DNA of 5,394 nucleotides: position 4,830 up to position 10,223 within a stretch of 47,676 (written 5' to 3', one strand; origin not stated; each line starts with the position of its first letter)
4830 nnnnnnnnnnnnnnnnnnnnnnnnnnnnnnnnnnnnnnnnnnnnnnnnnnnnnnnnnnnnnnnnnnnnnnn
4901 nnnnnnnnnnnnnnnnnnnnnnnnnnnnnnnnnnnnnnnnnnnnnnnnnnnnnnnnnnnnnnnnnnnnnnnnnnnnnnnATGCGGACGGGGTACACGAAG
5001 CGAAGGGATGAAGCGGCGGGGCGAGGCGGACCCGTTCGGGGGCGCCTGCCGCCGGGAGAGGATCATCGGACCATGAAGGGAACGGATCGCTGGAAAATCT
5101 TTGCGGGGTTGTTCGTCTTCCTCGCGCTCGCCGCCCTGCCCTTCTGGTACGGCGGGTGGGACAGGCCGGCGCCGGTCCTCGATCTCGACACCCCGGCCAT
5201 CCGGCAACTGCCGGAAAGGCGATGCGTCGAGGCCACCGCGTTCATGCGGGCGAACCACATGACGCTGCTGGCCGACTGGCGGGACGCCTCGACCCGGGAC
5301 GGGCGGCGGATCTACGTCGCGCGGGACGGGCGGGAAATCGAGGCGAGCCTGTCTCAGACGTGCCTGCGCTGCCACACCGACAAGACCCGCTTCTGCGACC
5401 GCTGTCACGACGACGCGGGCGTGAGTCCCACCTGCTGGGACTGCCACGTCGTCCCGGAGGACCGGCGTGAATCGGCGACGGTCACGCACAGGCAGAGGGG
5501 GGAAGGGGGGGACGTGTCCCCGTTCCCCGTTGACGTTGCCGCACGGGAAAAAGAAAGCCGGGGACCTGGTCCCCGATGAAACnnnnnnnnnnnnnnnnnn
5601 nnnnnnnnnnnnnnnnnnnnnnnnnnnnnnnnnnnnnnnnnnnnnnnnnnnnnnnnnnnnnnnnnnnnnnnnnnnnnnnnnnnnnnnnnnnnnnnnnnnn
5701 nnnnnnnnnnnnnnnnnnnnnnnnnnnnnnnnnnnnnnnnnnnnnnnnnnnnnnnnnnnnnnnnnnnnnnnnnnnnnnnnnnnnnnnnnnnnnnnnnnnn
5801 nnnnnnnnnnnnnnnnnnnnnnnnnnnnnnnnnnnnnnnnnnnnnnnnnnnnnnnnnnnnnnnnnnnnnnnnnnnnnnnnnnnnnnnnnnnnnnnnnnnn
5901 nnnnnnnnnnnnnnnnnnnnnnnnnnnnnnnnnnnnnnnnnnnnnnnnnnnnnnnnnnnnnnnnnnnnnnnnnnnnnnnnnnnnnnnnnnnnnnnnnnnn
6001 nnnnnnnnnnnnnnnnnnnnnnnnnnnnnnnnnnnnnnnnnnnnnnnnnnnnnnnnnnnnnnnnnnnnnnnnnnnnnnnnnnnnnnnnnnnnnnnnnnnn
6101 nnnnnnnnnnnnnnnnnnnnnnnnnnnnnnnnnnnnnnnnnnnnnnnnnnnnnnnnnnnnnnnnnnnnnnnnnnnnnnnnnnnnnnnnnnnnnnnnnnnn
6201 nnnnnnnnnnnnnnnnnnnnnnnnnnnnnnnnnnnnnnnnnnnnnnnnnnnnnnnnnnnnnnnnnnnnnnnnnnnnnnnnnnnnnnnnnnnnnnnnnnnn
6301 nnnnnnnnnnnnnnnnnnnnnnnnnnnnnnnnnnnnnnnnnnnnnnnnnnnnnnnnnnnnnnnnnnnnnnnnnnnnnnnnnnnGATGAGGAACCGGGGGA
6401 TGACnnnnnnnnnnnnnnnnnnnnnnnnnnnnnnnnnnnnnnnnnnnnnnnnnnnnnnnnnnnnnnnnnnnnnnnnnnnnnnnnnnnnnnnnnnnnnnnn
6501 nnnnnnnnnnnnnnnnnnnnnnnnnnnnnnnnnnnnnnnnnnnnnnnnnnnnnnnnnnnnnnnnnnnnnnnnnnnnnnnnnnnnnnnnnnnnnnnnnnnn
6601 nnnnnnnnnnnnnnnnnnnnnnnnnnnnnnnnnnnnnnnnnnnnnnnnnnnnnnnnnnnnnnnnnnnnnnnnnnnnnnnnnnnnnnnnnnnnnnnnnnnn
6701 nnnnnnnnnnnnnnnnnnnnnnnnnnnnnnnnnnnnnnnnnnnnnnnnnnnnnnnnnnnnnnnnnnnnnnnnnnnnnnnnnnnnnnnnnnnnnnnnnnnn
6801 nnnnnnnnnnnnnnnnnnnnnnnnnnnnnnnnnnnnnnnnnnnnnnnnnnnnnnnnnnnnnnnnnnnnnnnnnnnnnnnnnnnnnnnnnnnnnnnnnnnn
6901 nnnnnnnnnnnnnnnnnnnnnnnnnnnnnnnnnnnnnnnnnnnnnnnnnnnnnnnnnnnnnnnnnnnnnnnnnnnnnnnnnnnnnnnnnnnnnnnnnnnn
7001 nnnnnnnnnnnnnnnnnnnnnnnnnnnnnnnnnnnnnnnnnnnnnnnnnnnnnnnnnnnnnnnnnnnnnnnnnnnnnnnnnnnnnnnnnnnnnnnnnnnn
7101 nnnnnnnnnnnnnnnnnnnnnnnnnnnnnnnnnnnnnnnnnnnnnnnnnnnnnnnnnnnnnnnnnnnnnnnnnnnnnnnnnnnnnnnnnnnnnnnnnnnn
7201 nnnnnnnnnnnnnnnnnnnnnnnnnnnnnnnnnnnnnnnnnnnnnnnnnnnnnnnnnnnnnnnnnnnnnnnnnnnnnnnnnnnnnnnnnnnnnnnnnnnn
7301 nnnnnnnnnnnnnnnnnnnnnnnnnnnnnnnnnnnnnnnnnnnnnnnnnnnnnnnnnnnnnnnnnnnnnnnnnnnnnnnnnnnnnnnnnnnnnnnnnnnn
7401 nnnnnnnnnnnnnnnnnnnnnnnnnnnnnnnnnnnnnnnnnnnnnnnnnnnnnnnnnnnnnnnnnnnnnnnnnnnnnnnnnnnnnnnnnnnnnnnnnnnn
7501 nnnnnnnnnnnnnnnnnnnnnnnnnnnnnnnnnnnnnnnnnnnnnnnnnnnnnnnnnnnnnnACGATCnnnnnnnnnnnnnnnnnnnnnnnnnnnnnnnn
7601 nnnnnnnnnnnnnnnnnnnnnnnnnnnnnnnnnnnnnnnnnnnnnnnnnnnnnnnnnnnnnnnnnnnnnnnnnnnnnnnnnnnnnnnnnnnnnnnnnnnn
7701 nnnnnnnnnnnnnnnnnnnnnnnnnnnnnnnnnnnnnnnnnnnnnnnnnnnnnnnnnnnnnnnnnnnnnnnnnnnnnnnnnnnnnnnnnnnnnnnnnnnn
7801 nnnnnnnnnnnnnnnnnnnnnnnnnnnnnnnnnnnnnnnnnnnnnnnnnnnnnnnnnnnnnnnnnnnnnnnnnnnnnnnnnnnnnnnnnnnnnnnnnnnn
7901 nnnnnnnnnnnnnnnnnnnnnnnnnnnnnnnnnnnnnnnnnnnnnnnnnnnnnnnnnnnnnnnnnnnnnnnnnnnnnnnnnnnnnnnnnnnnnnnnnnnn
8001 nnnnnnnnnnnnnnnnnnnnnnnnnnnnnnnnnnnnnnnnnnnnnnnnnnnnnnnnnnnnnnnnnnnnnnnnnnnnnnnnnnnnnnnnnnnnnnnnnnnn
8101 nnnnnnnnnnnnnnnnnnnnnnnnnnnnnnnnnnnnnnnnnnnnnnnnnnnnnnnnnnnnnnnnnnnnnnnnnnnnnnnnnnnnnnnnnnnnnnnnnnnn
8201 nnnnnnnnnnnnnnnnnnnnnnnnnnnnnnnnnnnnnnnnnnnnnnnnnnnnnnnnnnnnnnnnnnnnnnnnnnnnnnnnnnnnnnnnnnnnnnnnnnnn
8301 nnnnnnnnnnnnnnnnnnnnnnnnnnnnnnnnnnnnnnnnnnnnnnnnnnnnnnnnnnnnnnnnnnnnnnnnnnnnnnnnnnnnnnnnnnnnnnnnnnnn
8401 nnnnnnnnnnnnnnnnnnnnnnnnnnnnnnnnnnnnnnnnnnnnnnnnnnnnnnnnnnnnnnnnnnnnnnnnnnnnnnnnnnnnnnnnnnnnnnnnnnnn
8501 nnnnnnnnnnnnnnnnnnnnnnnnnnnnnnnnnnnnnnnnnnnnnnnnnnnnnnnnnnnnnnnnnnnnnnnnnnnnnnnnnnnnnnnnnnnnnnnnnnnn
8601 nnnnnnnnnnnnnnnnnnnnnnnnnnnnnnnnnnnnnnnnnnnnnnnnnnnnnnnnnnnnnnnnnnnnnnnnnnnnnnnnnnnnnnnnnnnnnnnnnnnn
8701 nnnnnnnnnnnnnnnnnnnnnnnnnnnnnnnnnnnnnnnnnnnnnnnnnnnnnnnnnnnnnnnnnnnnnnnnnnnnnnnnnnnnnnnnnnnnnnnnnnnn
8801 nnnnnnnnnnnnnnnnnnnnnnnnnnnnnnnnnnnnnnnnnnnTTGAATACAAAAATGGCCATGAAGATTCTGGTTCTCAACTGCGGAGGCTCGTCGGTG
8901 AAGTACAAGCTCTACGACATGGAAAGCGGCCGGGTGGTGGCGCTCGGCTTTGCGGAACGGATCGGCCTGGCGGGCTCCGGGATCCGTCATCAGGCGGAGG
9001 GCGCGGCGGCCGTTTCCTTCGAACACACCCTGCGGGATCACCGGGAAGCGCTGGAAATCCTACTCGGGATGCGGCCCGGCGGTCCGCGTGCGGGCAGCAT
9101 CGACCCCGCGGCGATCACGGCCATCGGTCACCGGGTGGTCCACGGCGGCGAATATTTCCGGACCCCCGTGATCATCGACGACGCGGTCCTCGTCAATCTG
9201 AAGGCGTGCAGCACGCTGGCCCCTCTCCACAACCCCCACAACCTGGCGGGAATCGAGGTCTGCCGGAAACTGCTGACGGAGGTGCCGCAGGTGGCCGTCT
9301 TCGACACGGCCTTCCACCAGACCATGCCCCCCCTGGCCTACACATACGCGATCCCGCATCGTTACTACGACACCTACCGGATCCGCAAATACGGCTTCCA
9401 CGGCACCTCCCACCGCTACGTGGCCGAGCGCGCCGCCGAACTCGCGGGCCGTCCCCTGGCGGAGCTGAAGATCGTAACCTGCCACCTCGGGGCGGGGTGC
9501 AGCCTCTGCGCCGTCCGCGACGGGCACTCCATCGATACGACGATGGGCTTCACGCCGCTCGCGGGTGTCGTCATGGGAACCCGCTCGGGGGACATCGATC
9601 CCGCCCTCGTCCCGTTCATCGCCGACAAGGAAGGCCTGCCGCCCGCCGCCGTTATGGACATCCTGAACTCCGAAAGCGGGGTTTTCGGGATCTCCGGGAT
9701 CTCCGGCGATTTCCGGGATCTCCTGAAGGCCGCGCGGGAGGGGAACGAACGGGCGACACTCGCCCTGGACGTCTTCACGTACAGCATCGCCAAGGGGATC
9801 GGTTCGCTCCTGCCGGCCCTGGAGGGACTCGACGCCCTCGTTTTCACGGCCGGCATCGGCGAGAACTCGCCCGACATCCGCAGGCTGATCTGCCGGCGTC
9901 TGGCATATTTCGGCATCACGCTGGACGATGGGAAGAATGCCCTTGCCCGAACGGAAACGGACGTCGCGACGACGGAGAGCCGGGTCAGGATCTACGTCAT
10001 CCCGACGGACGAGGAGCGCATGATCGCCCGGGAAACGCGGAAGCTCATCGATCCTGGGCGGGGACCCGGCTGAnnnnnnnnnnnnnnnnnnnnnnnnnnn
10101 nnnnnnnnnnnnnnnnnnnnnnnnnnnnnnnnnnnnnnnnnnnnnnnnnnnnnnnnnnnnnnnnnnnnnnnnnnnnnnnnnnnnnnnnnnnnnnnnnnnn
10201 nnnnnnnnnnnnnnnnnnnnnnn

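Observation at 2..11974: dsrMKJOP physically fused with the Xsc module in one co-directional, tightly spaced gene string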

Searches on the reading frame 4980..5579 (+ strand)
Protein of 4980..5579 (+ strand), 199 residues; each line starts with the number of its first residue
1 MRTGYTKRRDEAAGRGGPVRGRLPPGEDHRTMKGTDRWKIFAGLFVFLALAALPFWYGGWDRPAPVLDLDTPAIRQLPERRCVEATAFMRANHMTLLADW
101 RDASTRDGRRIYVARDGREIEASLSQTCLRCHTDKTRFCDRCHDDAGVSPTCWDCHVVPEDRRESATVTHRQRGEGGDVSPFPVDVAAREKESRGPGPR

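Call 3: search_protein_families(library=pfam, proteins=[window:4980-5579:+])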
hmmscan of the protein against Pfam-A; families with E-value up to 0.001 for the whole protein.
window:4980-5579:+ (199 aa): 0 families

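Call 4: search_protein_families(library=ncbifam, proteins=[window:4980-5579:+])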
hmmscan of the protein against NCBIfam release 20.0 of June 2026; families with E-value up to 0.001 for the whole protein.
window:4980-5579:+ (199 aa): 1 family
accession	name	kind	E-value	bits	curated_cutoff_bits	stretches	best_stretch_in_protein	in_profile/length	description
NF038038.1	cytoc_DsrJ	equivalog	3.8e-42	143.4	100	1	37-156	4-121/121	sulfate reduction electron transfer complex DsrMKJOP subunit DsrJ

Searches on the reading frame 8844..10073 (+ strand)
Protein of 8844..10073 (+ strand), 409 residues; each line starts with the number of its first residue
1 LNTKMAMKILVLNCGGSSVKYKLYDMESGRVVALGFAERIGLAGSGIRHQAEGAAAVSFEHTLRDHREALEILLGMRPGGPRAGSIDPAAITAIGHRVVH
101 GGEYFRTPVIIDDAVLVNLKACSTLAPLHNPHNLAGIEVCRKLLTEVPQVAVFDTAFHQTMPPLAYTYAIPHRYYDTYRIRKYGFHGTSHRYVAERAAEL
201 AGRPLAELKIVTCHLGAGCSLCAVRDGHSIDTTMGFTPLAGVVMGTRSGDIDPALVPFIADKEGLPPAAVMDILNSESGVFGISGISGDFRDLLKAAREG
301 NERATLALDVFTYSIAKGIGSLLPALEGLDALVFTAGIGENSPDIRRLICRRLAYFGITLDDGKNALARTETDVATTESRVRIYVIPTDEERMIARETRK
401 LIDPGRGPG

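Call 3: search_protein_families(library=pfam, proteins=[window:8844-10073:+])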
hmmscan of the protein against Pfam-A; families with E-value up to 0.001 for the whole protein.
window:8844-10073:+ (409 aa): 1 family
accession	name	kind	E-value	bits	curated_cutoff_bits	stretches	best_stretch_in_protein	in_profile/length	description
PF00871.23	Acetate_kinase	-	4.5e-140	467.2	22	1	8-396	1-392/392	Acetokinase family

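Call 4: search_protein_families(library=ncbifam, proteins=[window:8844-10073:+])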
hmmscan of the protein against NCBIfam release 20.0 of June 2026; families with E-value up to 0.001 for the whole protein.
window:8844-10073:+ (409 aa): 8 families
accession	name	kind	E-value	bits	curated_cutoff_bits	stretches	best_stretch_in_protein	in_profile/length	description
TIGR00016.1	ackA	subfamily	6.5e-141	469.7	293.4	1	5-402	2-404/405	acetate/propionate family kinase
NF009063.0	PRK12397.1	equivalog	8.4e-132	439.6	659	1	5-400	1-391/404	acetate/propionate family kinase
NF009045.0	PRK12379.1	equivalog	1.3e-122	409.5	580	1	8-400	6-391/402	propionate kinase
NF005520.0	PRK07157.1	equivalog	1.4e-112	376.7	561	1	5-402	1-398/400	acetate kinase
NF009099.0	PRK12440.1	equivalog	3.8e-108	362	693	1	9-401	6-396/397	acetate/propionate family kinase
NF005462.0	PRK07058.1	equivalog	1.1e-102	344.1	486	1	7-402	4-390/396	acetate/propionate family kinase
NF002834.0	PRK03011.1-5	subfamily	2.2e-24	86.2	222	1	181-357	150-324/357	butyrate kinase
TIGR02707.1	butyr_kinase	equivalog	4.4e-16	58.8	289.1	1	181-356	147-320/351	butyrate kinase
